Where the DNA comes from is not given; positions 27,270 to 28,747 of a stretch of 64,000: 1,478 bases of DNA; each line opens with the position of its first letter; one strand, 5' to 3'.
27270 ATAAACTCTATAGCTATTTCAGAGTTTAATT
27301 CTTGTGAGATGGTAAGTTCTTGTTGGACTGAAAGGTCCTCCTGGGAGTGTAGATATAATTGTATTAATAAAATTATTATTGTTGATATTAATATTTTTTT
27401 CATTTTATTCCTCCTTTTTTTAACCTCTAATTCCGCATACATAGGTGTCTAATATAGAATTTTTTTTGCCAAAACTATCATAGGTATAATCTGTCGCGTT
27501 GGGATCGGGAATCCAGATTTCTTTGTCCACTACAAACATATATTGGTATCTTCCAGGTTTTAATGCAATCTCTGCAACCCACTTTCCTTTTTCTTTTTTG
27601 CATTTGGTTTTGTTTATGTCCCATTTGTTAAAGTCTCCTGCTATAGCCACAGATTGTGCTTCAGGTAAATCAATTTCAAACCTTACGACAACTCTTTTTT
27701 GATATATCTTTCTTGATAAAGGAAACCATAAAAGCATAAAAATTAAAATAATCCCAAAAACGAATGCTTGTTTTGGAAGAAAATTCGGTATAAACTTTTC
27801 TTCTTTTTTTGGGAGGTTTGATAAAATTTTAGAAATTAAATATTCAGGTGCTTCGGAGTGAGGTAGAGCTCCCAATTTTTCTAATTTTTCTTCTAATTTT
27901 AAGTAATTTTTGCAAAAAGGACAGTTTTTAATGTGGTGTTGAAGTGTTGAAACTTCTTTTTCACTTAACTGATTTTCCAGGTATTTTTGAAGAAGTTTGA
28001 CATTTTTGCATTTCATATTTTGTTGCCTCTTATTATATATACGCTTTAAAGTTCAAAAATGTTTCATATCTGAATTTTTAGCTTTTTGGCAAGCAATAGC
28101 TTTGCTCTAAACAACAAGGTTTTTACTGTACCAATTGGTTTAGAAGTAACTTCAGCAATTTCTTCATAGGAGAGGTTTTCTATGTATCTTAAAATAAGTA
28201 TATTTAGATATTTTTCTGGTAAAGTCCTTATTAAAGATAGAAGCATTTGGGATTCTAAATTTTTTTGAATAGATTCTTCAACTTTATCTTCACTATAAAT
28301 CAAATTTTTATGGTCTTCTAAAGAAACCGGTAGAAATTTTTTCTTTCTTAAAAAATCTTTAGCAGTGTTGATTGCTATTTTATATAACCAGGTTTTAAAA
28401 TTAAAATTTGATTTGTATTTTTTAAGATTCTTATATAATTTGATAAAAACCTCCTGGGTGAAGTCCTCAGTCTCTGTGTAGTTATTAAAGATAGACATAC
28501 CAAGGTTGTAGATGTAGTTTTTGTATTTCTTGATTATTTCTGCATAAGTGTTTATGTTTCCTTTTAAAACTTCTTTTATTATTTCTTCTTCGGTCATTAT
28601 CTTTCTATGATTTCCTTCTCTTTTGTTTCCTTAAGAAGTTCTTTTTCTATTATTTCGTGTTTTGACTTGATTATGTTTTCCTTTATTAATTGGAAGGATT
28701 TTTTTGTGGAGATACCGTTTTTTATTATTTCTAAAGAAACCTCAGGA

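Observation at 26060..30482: ECF sigma/anti-sigma envelope module whose anti-sigma factor carries a CBM48/AMPK-beta glycogen-binding-like sensor domain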

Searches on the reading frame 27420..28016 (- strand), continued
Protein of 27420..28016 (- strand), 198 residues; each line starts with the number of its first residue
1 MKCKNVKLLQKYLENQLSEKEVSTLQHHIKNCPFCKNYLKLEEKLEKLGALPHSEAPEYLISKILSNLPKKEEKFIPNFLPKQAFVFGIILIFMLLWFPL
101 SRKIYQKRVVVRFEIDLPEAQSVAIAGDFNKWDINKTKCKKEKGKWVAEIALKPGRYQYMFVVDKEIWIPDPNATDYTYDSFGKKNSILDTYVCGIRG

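Call 88: search_protein_families(library=pfam, proteins=[P0133, P0134, P0135, P0137, P0139, P0141, P0143, P0144, P0145], max_evalue=0.00001)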
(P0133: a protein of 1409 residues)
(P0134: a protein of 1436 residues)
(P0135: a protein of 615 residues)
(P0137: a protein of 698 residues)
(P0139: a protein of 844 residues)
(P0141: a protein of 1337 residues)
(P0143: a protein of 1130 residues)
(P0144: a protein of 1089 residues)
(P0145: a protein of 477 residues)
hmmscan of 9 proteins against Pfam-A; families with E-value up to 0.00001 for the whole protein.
P0133 (1409 aa): 7 families
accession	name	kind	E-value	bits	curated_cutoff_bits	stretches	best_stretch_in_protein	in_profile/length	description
PF16561.11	AMPK1_CBM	-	7.9e-86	282.8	26.8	6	485-561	9-80/85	Glycogen recognition site of AMP-activated protein kinase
PF00128.31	Alpha-amylase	-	1.7e-62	212.6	22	1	952-1324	2-443/446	Alpha amylase, catalytic domain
PF02922.24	CBM_48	-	1.5e-43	147.4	22.4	1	583-648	12-81/83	Carbohydrate-binding module 48 (Isoamylase N-terminal domain)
PF22058.2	X25_BaPul_like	-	4.3e-36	123.3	27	0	166-216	14-64/87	Pullulanase X25 domain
PF16760.10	CBM53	-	5.4e-12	46.3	27.6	0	595-631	11-51/57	Starch/carbohydrate-binding module (family 53)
PF02903.20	Alpha-amylase_N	-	5.9e-09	36.6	23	1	825-923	5-108/120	Alpha amylase, N-terminal ig-like domain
PF11941.14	DUF3459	-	2.5e-06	28.2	22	0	1310-1361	1-56/90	Domain of unknown function (DUF3459)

P0134 (1436 aa): 12 families
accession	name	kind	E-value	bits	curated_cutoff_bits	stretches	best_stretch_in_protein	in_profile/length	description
PF02922.24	CBM_48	-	8.5e-90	295.6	22.4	8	926-989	8-72/83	Carbohydrate-binding module 48 (Isoamylase N-terminal domain)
PF16561.11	AMPK1_CBM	-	4.7e-82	270.7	26.8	7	863-924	10-69/85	Glycogen recognition site of AMP-activated protein kinase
PF22058.2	X25_BaPul_like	-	4.4e-37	126.5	27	0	1298-1359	13-77/87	Pullulanase X25 domain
PF00128.31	Alpha-amylase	-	1.9e-16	60.8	22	1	378-688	21-354/446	Alpha amylase, catalytic domain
PF03714.20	PUD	-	5e-16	59.8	25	1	26-118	2-97/97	Bacterial pullanase-associated domain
PF19077.6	Big_13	-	7.1e-13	49.4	27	0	1115-1166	29-81/102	Bacterial Ig-like domain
PF21653.3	pulA_all-beta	-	1.7e-11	44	26.7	1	760-807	11-59/60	Pullulanase, all-beta domain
PF18656.6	DUF5633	-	2.4e-10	40.5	23.6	0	1051-1066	25-40/41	Family of unknown function (DUF5633)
PF16760.10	CBM53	-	6e-09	36.5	27.6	0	940-980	12-54/57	Starch/carbohydrate-binding module (family 53)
PF22019.2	GlgB_N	-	2e-08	34.7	27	0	229-306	20-94/94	alpha-1,4-glucan branching enzyme GlgB, N-terminal domain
PF11852.14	Pullul_strch_C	-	1.9e-06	27.9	29.7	1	721-798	44-121/165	Alpha-1,6-glucosidases, pullulanase-type, C-terminal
PF16411.10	SusF_SusE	-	9e-06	26.5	27.5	0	1301-1381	8-87/167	Outer membrane protein SusF_SusE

P0135 (615 aa): 4 families
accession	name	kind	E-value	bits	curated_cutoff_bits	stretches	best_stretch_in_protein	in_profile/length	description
PF16561.11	AMPK1_CBM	-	2.6e-67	223.5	26.8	5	448-524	8-80/85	Glycogen recognition site of AMP-activated protein kinase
PF02922.24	CBM_48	-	1.5e-44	150.6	22.4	4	37-90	22-80/83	Carbohydrate-binding module 48 (Isoamylase N-terminal domain)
PF22058.2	X25_BaPul_like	-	1.2e-23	83.4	27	1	463-503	18-59/87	Pullulanase X25 domain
PF16760.10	CBM53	-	2.1e-16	60.4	27.6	0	41-76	14-53/57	Starch/carbohydrate-binding module (family 53)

P0137 (698 aa): 4 families
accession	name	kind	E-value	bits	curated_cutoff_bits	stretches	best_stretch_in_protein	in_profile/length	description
PF16561.11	AMPK1_CBM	-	2.3e-79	262.1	26.8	6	430-511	4-82/85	Glycogen recognition site of AMP-activated protein kinase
PF02922.24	CBM_48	-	7.1e-52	174.1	22.4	4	630-683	14-72/83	Carbohydrate-binding module 48 (Isoamylase N-terminal domain)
PF22058.2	X25_BaPul_like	-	6.7e-36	122.7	27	2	349-404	15-73/87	Pullulanase X25 domain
PF16760.10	CBM53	-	6.2e-11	42.8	27.6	0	638-676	10-54/57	Starch/carbohydrate-binding module (family 53)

P0139 (844 aa): 4 families
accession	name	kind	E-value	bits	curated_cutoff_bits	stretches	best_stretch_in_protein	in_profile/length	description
PF16561.11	AMPK1_CBM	-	1.1e-76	253.5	26.8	6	574-654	3-80/85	Glycogen recognition site of AMP-activated protein kinase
PF02922.24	CBM_48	-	4e-51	171.7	22.4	3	770-824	13-71/83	Carbohydrate-binding module 48 (Isoamylase N-terminal domain)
PF22058.2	X25_BaPul_like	-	1.9e-29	102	27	1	477-535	12-71/87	Pullulanase X25 domain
PF00686.25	CBM_20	-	1.2e-08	35.1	23.3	0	480-520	27-71/97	Starch binding domain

P0141 (1337 aa): 16 families
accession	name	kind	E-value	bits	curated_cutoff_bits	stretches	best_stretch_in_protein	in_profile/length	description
PF16561.11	AMPK1_CBM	-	2.8e-75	249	26.8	6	357-431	10-81/85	Glycogen recognition site of AMP-activated protein kinase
PF02922.24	CBM_48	-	2.6e-33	114.6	22.4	1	347-406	11-72/83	Carbohydrate-binding module 48 (Isoamylase N-terminal domain)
PF22058.2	X25_BaPul_like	-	4.6e-24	84.8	27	0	461-499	24-62/87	Pullulanase X25 domain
PF07719.23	TPR_2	-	1.6e-21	75.1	27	0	736-768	1-33/34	Tetratricopeptide repeat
PF00515.34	TPR_1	-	2.9e-21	74.8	27.8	0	1200-1233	1-34/34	Tetratricopeptide repeat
PF13432.12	TPR_16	-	2.2e-19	70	32.7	1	703-769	2-64/65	Tetratricopeptide repeat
PF14559.12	TPR_19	-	2.1e-18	66.8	25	1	746-806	1-57/68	Tetratricopeptide repeat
PF13414.12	TPR_11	-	4.6e-17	61.9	26.8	1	1242-1282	2-42/42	TPR repeat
PF13174.12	TPR_6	-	2.3e-13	50.3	26.3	0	741-768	5-32/33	Tetratricopeptide repeat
PF13424.12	TPR_12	-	6.4e-13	49.1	30.1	0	736-799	3-70/77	Tetratricopeptide repeat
PF13181.12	TPR_8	-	2.1e-12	46.6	25.7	0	1200-1232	1-33/34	Tetratricopeptide repeat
PF13428.12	TPR_14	-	1.1e-10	41.5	23.5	0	1240-1276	7-43/44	Tetratricopeptide repeat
PF13431.12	TPR_17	-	1.5e-10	41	24.4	0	1223-1254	2-33/34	Tetratricopeptide repeat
PF24575.1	TPR_Slam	-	1.2e-08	35.8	35.2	0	1243-1278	56-91/104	Surface lipoprotein assembly modifier, N-terminal TPR repeats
PF16760.10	CBM53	-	1.4e-08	35.3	27.6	0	354-386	9-43/57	Starch/carbohydrate-binding module (family 53)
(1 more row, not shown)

P0143 (1130 aa): 6 families
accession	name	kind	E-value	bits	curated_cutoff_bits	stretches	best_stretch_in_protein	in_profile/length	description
PF16561.11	AMPK1_CBM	-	1.2e-65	218.2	26.8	4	31-113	5-82/85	Glycogen recognition site of AMP-activated protein kinase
PF00128.31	Alpha-amylase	-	7.1e-53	180.9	22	1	601-998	1-390/446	Alpha amylase, catalytic domain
PF22058.2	X25_BaPul_like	-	2.3e-34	117.8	27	4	391-459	13-72/87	Pullulanase X25 domain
PF02922.24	CBM_48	-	7.9e-30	103.5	22.4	1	27-87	11-72/83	Carbohydrate-binding module 48 (Isoamylase N-terminal domain)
PF16760.10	CBM53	-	2.3e-10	41.1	27.6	0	28-73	2-49/57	Starch/carbohydrate-binding module (family 53)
PF16411.10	SusF_SusE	-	1.5e-09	38.8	27.5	0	394-451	8-64/167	Outer membrane protein SusF_SusE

P0144 (1089 aa): 4 families
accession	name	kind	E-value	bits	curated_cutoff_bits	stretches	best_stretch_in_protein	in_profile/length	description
PF00128.31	Alpha-amylase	-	6.6e-62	210.6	22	1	577-988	1-371/446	Alpha amylase, catalytic domain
PF16561.11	AMPK1_CBM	-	1.7e-52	176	26.8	4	260-336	2-73/85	Glycogen recognition site of AMP-activated protein kinase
PF02922.24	CBM_48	-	5.9e-39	132.7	22.4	2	46-109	11-81/83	Carbohydrate-binding module 48 (Isoamylase N-terminal domain)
PF22058.2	X25_BaPul_like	-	2.5e-10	40.8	27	0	293-327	30-64/87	Pullulanase X25 domain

P0145 (477 aa): 3 families
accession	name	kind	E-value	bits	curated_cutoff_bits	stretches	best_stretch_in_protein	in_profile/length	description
PF16561.11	AMPK1_CBM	-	3.1e-51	171.9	26.8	4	170-248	4-78/85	Glycogen recognition site of AMP-activated protein kinase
PF02922.24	CBM_48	-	1e-25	90.3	22.4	0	396-451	13-73/83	Carbohydrate-binding module 48 (Isoamylase N-terminal domain)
PF22058.2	X25_BaPul_like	-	1.1e-17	64.3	27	0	411-455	13-58/87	Pullulanase X25 domain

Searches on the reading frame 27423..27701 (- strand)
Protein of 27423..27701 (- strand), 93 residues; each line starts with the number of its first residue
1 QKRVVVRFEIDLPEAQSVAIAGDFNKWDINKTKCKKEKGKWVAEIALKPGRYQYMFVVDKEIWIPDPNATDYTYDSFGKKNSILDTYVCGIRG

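Call 89: search_solved_structures(query=window:27423-27701:-, max_evalue=1, show_alignments=5)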
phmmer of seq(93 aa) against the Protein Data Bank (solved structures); distinct sequences matched with E-value up to 1: 32.
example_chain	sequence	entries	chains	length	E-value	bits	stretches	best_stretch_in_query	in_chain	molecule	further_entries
5ot1_A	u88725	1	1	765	6.9e-07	32.6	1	14-68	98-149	Pullulanase type II, GH13 family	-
4y0g_A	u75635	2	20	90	5.8e-05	26.5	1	16-79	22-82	5'-AMP-activated protein kinase subunit beta-2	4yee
2f15_A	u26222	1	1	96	6.1e-05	26.4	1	16-81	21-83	5'-AMP-activated protein kinase, beta-2 subunit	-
2lu3_A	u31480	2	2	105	7.7e-05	26.1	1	16-81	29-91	5'-AMP-activated protein kinase subunit beta-2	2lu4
4rer_B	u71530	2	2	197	0.00025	24.4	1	16-81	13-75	5'-AMP-activated protein kinase subunit beta-2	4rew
7jhg_B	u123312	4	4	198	0.00026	24.4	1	16-79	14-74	5'-AMP-activated protein kinase subunit beta-2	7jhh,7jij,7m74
1z0n_A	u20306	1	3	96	0.00041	23.8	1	16-84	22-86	5'-AMP-activated protein kinase, beta-1 subunit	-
4yef_A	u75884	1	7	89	0.00041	23.7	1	16-84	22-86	5'-AMP-activated protein kinase subunit beta-1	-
1z0m_A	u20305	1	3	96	0.00042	23.7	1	16-84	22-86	5'-AMP-activated protein kinase, beta-1 subunit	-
6b2e_B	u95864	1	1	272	0.00045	23.6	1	16-79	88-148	5'-AMP-activated protein kinase subunit beta-2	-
4qfg_B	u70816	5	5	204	0.00094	22.6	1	17-84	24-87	5'-AMP-activated protein kinase subunit beta-1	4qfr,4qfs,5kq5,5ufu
6e4t_B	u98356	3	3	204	0.0017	21.8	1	17-84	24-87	5'-AMP-activated protein kinase subunit beta-1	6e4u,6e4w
6c9f_B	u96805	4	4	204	0.0017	21.7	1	17-84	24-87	5'-AMP-activated protein kinase subunit beta-1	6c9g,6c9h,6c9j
5t5t_B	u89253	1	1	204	0.0018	21.7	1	17-84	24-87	5'-AMP-activated protein kinase subunit beta-1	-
4zhx_B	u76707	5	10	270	0.0055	20.1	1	17-84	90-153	5'-AMP-activated protein kinase subunit beta-1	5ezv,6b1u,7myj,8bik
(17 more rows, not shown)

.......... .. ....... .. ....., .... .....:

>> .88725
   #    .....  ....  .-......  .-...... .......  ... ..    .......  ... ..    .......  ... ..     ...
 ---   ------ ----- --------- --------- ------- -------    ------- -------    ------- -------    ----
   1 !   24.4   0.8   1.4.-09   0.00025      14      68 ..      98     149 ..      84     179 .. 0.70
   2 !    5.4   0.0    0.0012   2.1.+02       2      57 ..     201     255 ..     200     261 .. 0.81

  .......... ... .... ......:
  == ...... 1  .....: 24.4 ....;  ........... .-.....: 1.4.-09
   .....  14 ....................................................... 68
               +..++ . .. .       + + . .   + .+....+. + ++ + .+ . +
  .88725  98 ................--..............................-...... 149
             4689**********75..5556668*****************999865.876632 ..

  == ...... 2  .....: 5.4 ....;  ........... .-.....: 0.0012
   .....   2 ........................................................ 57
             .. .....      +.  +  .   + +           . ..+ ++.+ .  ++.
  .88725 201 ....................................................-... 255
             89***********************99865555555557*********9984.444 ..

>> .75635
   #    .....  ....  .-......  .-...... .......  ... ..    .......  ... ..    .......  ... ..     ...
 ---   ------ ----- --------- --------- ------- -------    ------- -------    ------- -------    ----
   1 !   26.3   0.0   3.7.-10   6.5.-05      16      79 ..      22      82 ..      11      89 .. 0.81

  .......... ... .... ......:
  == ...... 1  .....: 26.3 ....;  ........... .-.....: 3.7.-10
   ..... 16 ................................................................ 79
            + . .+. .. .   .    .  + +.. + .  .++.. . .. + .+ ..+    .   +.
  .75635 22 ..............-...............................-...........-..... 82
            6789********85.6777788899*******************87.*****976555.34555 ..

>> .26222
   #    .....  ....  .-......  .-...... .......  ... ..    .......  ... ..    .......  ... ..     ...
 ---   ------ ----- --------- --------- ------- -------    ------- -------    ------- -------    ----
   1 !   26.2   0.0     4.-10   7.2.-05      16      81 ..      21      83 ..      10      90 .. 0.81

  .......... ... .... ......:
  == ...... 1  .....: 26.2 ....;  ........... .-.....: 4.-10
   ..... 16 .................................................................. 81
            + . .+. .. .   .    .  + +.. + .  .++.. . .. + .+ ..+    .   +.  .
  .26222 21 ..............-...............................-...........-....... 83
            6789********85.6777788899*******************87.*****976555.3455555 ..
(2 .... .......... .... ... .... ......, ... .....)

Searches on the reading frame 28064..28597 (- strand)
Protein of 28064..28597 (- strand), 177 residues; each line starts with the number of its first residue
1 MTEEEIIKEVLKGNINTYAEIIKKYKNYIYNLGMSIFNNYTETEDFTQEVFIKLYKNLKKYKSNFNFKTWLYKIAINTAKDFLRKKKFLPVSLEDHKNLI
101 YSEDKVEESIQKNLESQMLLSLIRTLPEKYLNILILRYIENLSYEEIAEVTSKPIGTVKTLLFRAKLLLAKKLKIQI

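Call 3: search_protein_families(library=pfam, proteins=[window:28064-28597:-], max_evalue=1)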
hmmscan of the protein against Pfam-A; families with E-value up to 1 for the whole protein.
window:28064-28597:- (177 aa): 5 families
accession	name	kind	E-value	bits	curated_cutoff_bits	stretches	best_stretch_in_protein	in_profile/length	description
PF04542.20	Sigma70_r2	-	1e-16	60.9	24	1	22-87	2-69/71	Sigma-70 region 2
PF08281.18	Sigma70_r4_2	-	4e-16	58.8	25.7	1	117-168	2-53/54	Sigma-70, region 4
PF04545.22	Sigma70_r4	-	1.1e-08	34.9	24.1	1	123-165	2-44/50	Sigma-70, region 4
PF12645.13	HTH_16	-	0.00059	20.3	22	1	5-62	2-65/65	Helix-turn-helix domain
PF05598.16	DUF772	-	0.0067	16.8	23.1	1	127-149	7-30/74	Transposase domain (DUF772)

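Call 4: search_protein_families(library=ncbifam, proteins=[window:28064-28597:-], max_evalue=1)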
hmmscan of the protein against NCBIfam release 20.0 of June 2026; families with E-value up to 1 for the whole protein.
window:28064-28597:- (177 aa): 106 families (the best 25 are shown)
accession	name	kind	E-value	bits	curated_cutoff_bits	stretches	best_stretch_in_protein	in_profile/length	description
NF007223.0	PRK09641.1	equivalog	3.5e-38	131.3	209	1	4-174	6-185/187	RNA polymerase sigma factor SigW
NF006930.0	PRK09415.1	subfamily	5.8e-34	117.5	198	1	15-174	15-176/179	RNA polymerase factor sigma C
TIGR02937.1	sigma70-ECF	superfamily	6.9e-33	113.6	42.9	1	19-173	4-165/165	sigma-70 family RNA polymerase sigma factor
TIGR02948.1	SigW_bacill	equivalog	2e-32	112.8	243.1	1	5-174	7-185/187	RNA polymerase sigma factor SigW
NF008888.0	PRK11922.1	equivalog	1.2e-30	106.9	204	1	2-177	16-200/231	RNA polymerase sigma factor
TIGR02939.1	RpoE_Sigma70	equivalog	3.1e-30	105.6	236.15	1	3-174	7-187/190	RNA polymerase sigma factor RpoE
NF009174.0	PRK12522.1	equivalog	1e-27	97.2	217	1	19-174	6-168/175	RNA polymerase sigma factor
NF058625.1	sigma_PG0214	equivalog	2.7e-27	95.5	130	1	16-173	4-161/170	GFO_1088 family ECF-type sigma factor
TIGR02952.1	Sig70_famx2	equivalog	5.4e-27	94.8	206.45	1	13-171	8-168/170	ECF subfamily RNA polymerase sigma factor, BldN family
NF009171.0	PRK12518.1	equivalog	5.9e-27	94.7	208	1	2-173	13-184/191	RNA polymerase sigma factor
TIGR02954.1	Sig70_famx3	hypoth_equivalog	1e-26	93.7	188.5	1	1-174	1-168/170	RNA polymerase sigma-70 factor, TIGR02954 family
NF009195.0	PRK12543.1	subfamily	6.3e-26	91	197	1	4-167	8-172/192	RNA polymerase sigma factor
NF007216.0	PRK09638.1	equivalog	5.5e-25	88.2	194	1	1-173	3-174/180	RNA polymerase sigma factor SigY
NF009166.1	PRK12513.1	equivalog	8.8e-25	87.5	206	1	3-165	9-178/193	RNA polymerase sigma factor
NF008891.0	PRK11924.1-5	subfamily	9.6e-25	87.7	259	1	20-173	7-163/171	RNA polymerase sigma factor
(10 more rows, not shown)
